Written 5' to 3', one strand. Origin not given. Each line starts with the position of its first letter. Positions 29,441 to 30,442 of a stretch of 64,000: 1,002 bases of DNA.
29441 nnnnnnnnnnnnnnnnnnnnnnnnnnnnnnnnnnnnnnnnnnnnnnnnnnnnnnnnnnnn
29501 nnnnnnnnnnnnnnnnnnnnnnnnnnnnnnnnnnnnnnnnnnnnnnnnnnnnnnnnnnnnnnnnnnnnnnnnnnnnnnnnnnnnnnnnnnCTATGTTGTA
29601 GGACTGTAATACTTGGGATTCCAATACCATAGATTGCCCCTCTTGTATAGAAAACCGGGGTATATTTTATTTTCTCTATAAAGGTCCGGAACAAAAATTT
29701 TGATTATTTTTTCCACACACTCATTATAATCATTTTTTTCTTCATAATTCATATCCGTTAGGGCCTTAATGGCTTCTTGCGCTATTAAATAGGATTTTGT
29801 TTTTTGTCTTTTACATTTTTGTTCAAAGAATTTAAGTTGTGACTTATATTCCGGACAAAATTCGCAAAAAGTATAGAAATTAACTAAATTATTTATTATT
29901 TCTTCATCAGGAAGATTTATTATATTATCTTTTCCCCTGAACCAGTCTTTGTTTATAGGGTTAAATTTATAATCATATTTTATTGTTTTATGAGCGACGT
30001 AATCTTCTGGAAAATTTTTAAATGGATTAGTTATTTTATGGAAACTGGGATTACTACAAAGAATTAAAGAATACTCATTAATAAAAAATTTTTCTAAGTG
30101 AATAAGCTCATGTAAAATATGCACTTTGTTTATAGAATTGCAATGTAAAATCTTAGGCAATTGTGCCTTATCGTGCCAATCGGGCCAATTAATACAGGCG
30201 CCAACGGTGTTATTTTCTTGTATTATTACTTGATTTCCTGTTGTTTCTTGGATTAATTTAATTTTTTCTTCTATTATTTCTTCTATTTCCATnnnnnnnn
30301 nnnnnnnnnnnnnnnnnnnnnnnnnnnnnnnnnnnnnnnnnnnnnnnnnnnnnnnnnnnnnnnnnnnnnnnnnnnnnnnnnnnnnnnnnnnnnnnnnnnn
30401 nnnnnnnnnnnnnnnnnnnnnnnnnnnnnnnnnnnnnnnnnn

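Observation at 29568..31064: About 35-bp inverted repeats bracket a two-gene HEPN-like + HExxH cassette with no recombinase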

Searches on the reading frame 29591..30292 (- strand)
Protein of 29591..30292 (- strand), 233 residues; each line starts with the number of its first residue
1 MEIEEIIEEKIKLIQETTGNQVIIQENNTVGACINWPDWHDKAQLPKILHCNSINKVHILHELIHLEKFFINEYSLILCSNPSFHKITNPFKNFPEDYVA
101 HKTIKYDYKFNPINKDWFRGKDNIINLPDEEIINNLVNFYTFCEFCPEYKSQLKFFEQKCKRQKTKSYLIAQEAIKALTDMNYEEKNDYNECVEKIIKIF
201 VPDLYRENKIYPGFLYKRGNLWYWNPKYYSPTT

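Call 4: search_protein_families(library=pfam, proteins=[window:29591-30292:-], max_evalue=1)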
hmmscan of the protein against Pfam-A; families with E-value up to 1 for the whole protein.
window:29591-30292:- (233 aa): 2 families
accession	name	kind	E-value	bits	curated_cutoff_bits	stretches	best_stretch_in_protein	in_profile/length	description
PF22775.2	GA_3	-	0.011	16.6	27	1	170-204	59-92/100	GA-like domain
PF25598.1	ARM_PUB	-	0.12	12.2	33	1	150-199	151-197/308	Plant U-box protein ARM repeat region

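Call 7: search_protein_families(library=padloc, proteins=[window:29591-30292:-], max_evalue=1)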
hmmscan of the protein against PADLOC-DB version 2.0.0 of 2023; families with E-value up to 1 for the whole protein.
window:29591-30292:- (233 aa): 0 families

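Call 8: search_protein_families(library=ncbifam, proteins=[window:29591-30292:-], max_evalue=1)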
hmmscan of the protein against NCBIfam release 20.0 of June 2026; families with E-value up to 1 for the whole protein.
window:29591-30292:- (233 aa): 2 families
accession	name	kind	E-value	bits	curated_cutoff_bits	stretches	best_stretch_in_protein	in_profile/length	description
NF004872.0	PRK06231.1-2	equivalog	0.035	14.1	304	1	147-191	89-133/198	F0F1 ATP synthase subunit B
TIGR03342.1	dsrC_tusE_dsvC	subfamily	0.06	13.7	53.5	1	130-170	43-83/108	TusE/DsrC/DsvC family sulfur relay protein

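Call 9: search_protein_families(library=phrogs, proteins=[window:29591-30292:-], max_evalue=1)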
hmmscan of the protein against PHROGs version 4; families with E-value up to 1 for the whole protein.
window:29591-30292:- (233 aa): 2 families
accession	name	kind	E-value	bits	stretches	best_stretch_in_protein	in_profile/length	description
phrog_10094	-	unknown function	0.19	12.9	1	171-211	19-60/88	-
phrog_38645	-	unknown function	0.22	13.1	1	160-210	40-89/98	-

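Call 11: find_homologous_proteins(query=window:29591-30292:-, max_evalue=0.01)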
Query window:29591-30292:- (233 aa): 43 proteins with E <= 0.01 among 157 candidates.
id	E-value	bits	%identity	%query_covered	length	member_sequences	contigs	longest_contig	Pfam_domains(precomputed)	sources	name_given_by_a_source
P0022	1.1e-157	541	100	100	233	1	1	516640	-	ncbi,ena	-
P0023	1.5e-72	262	57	86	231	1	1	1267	-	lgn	-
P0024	2.0e-72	262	52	90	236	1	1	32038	-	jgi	-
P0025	1.2e-71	259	52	97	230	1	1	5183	-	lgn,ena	-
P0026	3.4e-71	258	53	93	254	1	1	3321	PF02810.22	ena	-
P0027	2.1e-70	255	51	97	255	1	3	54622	PF02810.22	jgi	jgi:hypothetical protein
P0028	1.4e-69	252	51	96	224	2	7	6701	-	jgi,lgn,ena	-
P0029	2.2e-69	252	51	90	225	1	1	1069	-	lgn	-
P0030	6.1e-69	250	50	95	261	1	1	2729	PF02810.22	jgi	jgi:hypothetical protein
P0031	2.1e-68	248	49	96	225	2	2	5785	-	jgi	-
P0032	2.4e-68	248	48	96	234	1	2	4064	-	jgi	-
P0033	1.1e-67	246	51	94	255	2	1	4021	PF02810.22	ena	-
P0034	2.5e-67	245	50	94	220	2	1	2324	-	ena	-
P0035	3.8e-66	241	51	91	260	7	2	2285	PF02810.22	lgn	-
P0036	1.0e-65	240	53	96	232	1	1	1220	-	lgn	-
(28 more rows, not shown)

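Call 21: find_encoding_contigs(protein=P0027, flank=5000, max_places=4)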
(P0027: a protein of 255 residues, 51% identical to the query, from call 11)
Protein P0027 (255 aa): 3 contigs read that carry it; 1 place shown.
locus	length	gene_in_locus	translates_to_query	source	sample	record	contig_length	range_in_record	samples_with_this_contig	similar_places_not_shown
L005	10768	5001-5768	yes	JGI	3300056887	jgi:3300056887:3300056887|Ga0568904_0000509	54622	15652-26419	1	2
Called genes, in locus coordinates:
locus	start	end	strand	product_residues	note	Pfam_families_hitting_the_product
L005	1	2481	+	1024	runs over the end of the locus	PF04313:HSDR_N, PF04851:ResIII, PF18766:SWI2_SNF2, PF22679:T1R_D3-like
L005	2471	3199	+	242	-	PF01863:YgjP-like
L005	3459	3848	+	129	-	-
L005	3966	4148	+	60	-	-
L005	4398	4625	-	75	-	-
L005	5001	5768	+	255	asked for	PF02810:SEC-C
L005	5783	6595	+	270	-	PF09509:Hypoth_Ymh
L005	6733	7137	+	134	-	-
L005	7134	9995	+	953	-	PF02463:SMC_N (faint)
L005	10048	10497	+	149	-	-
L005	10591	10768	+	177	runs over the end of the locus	-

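Call 22: find_encoding_contigs(protein=P0024, flank=5000, max_places=3)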
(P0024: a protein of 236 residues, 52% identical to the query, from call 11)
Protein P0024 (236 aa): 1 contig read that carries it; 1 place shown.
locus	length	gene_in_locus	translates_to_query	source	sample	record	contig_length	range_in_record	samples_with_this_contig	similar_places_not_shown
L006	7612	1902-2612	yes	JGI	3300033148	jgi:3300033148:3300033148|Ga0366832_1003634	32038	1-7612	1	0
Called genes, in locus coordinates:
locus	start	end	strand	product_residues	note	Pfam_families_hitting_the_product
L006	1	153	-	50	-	?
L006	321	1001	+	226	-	-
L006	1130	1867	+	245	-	-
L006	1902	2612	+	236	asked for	-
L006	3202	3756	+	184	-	PF07638:Sigma70_ECF, PF04542:Sigma70_r2, PF08281:Sigma70_r4_2, PF04545:Sigma70_r4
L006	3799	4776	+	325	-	PF08671:SinI (faint)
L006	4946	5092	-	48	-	-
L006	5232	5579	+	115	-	-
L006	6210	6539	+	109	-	-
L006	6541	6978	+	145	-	PF12675:DUF3795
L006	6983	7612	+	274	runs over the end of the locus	PF07505:DUF5131, PF04055:Radical_SAM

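Call 30: find_related_loci(query=A2, collection=metagenome_contigs, flank=6000)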
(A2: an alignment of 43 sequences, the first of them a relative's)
Query A2 (233 aa) in metagenome_contigs; peptide patterns used: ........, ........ (x = any residue, [..] = any of these).
154 stretches matched a pattern; 19 encode a relative of the query (tblastn E <= 1e-3); 19 distinct loci.
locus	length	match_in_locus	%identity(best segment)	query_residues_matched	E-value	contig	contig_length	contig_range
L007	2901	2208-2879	52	3-226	7e-77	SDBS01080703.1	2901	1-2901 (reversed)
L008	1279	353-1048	48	1-226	3e-80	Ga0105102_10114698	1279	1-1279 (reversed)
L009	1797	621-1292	50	4-226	2e-77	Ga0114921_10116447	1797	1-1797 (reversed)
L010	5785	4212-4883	49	3-225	3e-74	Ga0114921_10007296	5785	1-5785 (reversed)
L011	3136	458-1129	51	3-226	1e-74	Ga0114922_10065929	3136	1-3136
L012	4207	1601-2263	45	5-228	1e-66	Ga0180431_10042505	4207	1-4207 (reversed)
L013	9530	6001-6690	41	1-226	3e-59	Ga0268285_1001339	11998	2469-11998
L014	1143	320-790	56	4-160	7e-59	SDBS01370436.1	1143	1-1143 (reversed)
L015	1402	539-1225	39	4-228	4e-56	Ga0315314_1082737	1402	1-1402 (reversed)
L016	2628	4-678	42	4-226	1e-52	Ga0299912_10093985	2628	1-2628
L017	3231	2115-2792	38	1-222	3e-51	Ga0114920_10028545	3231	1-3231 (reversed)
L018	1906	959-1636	44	6-222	7e-51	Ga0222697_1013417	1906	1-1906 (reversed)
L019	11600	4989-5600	40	3-204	2e-47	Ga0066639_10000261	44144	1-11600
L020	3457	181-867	42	3-226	7e-46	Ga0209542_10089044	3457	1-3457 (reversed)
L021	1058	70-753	39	1-225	7e-48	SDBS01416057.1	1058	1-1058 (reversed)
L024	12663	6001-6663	35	1-222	1e-33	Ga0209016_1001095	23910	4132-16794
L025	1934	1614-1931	54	1-104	2e-31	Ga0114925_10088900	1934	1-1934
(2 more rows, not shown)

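Call 33: search_protein_families(library=pfam, proteins=[L006:1130-1867:+, L007:3-1991:+, L010:4897-5457:+, L010:2576-3952:+, L011:1298-3136:+, L012:797-1459:+, L012:2291-2812:+, L013:5251-5922:+, L013:4241-5260:+, L013:6781-7287:+], max_evalue=0.01)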
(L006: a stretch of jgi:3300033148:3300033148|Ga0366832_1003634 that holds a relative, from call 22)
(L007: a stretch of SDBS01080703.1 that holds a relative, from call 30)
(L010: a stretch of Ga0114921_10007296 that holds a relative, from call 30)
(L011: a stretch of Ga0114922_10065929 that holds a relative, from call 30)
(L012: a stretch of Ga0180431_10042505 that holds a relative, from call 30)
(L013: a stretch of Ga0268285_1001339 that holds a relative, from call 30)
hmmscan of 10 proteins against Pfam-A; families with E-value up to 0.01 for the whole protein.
L006:1130-1867:+ (245 aa): 0 families

L007:3-1991:+ (663 aa): 2 families
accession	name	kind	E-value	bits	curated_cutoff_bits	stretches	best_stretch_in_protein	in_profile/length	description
PF03235.19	GmrSD_N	-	1.3e-28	100.9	33.2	1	16-225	1-197/199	GmrSD restriction endonuclease, N-terminal domain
PF07510.16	GmrSD_C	-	2.7e-06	27.7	23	1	422-526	39-137/138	GmrSD restriction endonucleases, C-terminal domain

L010:4897-5457:+ (187 aa): 0 families

L010:2576-3952:+ (459 aa): 0 families

L011:1298-3136:+ (613 aa): 8 families
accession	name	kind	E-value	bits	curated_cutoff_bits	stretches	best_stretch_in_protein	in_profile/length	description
PF20703.3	nSTAND1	-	2.9e-30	106.6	27.1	1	191-569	4-375/379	Novel STAND NTPase 1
PF13271.11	DUF4062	-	3.3e-19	69.3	24.7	1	10-93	1-82/82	Domain of unknown function (DUF4062)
PF13191.12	AAA_16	-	1.1e-07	33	32.6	1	203-242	2-46/167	AAA ATPase domain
PF20720.3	nSTAND3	-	0.00014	22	27.2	1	211-255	8-51/155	Novel STAND NTPase 3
PF13401.12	AAA_22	-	0.00017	22.3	27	1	219-340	4-119/130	AAA domain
PF03193.22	RsgA_GTPase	-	0.00052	20.3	30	1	198-239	83-125/174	RsgA GTPase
PF25201.1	nSTAND6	-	0.0017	18.8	27.7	1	203-239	1-37/148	Novel STAND NTPase 6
PF01637.24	ATPase_2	-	0.0058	16.9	33.2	0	204-259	2-58/225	ATPase domain predominantly from Archaea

L012:797-1459:+ (221 aa): 0 families

L012:2291-2812:+ (174 aa): 0 families

L013:5251-5922:+ (224 aa): 1 family
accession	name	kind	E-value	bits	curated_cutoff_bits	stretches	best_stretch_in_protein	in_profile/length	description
PF09226.17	Endonuc-HincII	-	0.00029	20.7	23.7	1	77-147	102-178/247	Restriction endonuclease HincII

L013:4241-5260:+ (340 aa): 3 families
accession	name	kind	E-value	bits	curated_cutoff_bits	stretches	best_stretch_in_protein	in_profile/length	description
PF01555.25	N6_N4_Mtase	-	2.9e-46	158.6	26.7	1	65-289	1-221/221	DNA methylase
PF02086.21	MethyltransfD12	-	1e-05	25.8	22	1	42-92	153-204/253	D12 class N6 adenine-specific DNA methyltransferase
PF03602.21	Cons_hypoth95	-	0.0065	16.6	24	0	50-81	97-130/182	Conserved hypothetical protein 95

L013:6781-7287:+ (169 aa): 2 families
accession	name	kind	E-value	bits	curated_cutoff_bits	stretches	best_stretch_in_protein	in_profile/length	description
PF13238.12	AAA_18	-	4.3e-07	30.9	29.4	1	9-62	2-54/128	AAA domain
PF13207.12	AAA_17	-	0.0077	16.9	27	0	11-36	1-26/136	AAA domain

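Call 34: search_protein_families(library=pfam, proteins=[L019:5642-6718:+, L019:4078-4545:+, L020:871-1542:+, L024:5263-5982:+, L024:6872-8290:+, L025:580-1398:+, L016:1075-1938:+, L024:4692-5279:+, L006:321-1001:+, L020:1667-2491:+], max_evalue=0.01)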
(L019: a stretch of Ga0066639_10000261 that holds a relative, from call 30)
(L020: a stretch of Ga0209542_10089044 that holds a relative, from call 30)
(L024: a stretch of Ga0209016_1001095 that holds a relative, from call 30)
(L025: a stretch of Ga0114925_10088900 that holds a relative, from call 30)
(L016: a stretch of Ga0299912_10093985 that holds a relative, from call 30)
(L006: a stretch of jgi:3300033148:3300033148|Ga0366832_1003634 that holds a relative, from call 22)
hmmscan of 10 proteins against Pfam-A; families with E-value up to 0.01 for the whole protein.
L019:5642-6718:+ (359 aa): 1 family
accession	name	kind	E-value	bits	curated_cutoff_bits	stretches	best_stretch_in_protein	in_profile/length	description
PF17419.7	MauJ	-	0.0016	19.7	28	1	149-206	2-61/116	Methylamine utilization protein MauJ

L019:4078-4545:+ (156 aa): 0 families

L020:871-1542:+ (224 aa): 0 families

L024:5263-5982:+ (240 aa): 1 family
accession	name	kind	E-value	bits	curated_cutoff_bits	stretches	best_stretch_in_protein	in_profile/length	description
PF17419.7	MauJ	-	0.00012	23.4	28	1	139-186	2-48/116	Methylamine utilization protein MauJ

L024:6872-8290:+ (473 aa): 0 families

L025:580-1398:+ (273 aa): 0 families

L016:1075-1938:+ (288 aa): 4 families
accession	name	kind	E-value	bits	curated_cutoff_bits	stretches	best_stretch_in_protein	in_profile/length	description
PF07719.23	TPR_2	-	0.001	19.5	27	0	232-251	14-33/34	Tetratricopeptide repeat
PF14559.12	TPR_19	-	0.0023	18.7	25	0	116-162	5-51/68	Tetratricopeptide repeat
PF13428.12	TPR_14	-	0.0039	18.2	23.5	0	228-258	10-40/44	Tetratricopeptide repeat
PF13432.12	TPR_16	-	0.0091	16.9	32.7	0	108-141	3-35/65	Tetratricopeptide repeat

L024:4692-5279:+ (196 aa): 0 families

L006:321-1001:+ (226 aa): 0 families

L020:1667-2491:+ (275 aa): 0 families

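Call 48: predict_structure(alignment_id=A2)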
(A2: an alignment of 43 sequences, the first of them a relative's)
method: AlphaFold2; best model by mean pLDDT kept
length: 233 residues; sequences in the alignment: 43
mean_pLDDT: 96.0   pTM: 0.91
mean pLDDT of the five models: 96.0, 96.0, 95.9, 95.5, 95.0
residues with pLDDT >= 90: 224; 70-90: 3; 50-70: 2; < 50: 4
segments of 3 or more residues with pLDDT < 50: 230-233
pLDDT, mean of each block of 10 residues (from residue 1): 97 98 97 96 98 97 98 97 95 98 98 97 97 98 98 98 98 99 98 98 97 96 80 43
secondary structure, 60 per line:
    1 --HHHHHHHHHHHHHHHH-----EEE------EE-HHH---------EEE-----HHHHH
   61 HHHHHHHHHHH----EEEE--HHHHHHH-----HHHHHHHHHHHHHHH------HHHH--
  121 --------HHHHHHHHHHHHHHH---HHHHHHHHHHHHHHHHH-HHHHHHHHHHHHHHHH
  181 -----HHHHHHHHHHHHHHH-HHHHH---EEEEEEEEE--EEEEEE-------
elements in order: H3-18 E24-26 E48-50 H56-71 E76-79 H82-88 H94-108 H115-118 H129-143 H147-163 H165-180 H186-200 H202-206 E210-218 E221-226

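Call 52: fold_search(model_id=the predicted structure, library=pdb)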
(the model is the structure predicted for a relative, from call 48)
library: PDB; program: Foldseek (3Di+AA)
matches with E <= 10: 58; with E <= 0.001: 0
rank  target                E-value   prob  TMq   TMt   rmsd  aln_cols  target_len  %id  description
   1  3ahm_A                1.4e+00  0.04  0.15  0.08  18.0       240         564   11  Pz peptidase a (released 2010-08-25)
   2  7z5u                  1.9e+00  0.08  0.26  0.18  14.1       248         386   13  Crystal structure of the peptidase domain of collagenase G from Clostridium histolyticum in complex with a hydroxamate-b (released 2022-11-09)
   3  8f7s_D                2.4e+00  0.03  0.12  0.11  15.2       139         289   11  Gi bound delta-opioid receptor in complex with deltorphin (released 2022-12-14)
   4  6o6o_B                2.6e+00  0.08  0.19  0.22  10.5       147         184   11  Structure of the regulator FasR from Mycobacterium tuberculosis (released 2020-03-11)
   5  4jix_B                2.7e+00  0.18  0.19  0.35   4.8        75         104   17  Crystal structure of the metallopeptidase zymogen of Methanocaldococcus jannaschii jannalysin (released 2013-06-12)
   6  5n5y_O                4.0e+00  0.06  0.21  0.12  15.7       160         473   11  Cryo-EM structure of RNA polymerase I in complex with Rrn3 and Core Factor (Orientation III) (released 2017-04-05)
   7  9sng_B                4.0e+00  0.05  0.18  0.27  11.9       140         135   11  CTLH-CRA domain of murine RanBP10 mutant Q519G, F543L, Y548F and V556F (released 2026-02-18)
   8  1eyx_A                4.2e+00  0.04  0.17  0.21  15.2       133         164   16  CRYSTAL STRUCTURE OF R-PHYCOERYTHRIN AT 2.2 ANGSTROMS (released 2000-11-22)
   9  7zoc                  4.2e+00  0.03  0.21  0.15  15.1       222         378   11  Crystal structure of the peptidase domain of collagenase H from Clostridium histolyticum in complex with N-aryl-2-alkylm (released 2023-05-10)
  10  7drw_c                4.2e+00  0.01  0.10  0.12  22.3       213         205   12  Bovine 20S immunoproteasome in complex with two human PA28alpha-beta activators (released 2021-01-20)
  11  6cz6_D                4.4e+00  0.06  0.22  0.17  13.1       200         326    9  Mycobacterium tuberculosis transcriptional regulator (released 2019-04-17)
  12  7uqa_C                4.4e+00  0.04  0.19  0.27  16.3       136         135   11  Crystal structure of the small Ultra-Red Fluorescent Protein (smURFP) (released 2023-07-19)
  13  6rqh_O                4.4e+00  0.03  0.16  0.09  16.6       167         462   12  RNA Polymerase I Closed Conformation 1 (CC1) (released 2019-12-11)
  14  4n0a_H                4.4e+00  0.01  0.15  0.12  16.9       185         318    7  Crystal structure of Lsm2-3-Pat1C complex from Saccharomyces cerevisiae (released 2013-12-04)
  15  3tj1_B                4.6e+00  0.06  0.22  0.12  16.5       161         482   11  Crystal Structure of RNA Polymerase I Transcription Initiation Factor Rrn3 (released 2011-09-28)
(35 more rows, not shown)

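Call 55: search_solved_structures(query=A2, max_evalue=10)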
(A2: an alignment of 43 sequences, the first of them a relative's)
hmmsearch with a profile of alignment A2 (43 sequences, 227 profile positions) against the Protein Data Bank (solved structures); distinct sequences matched with E-value up to 10: 3.
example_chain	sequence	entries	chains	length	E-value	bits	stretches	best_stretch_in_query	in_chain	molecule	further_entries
3ju3_A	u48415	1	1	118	0.35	13.6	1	126-188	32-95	Probable 2-oxoacid ferredoxin oxidoreductase, alpha chain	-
36lx_A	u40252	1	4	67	0.5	13.1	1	148-185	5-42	MB03-ds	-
7vyx_A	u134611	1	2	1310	0.53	13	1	11-50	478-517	Selenomethionine (SeMet)-labeled Cas12c1 D969A mutant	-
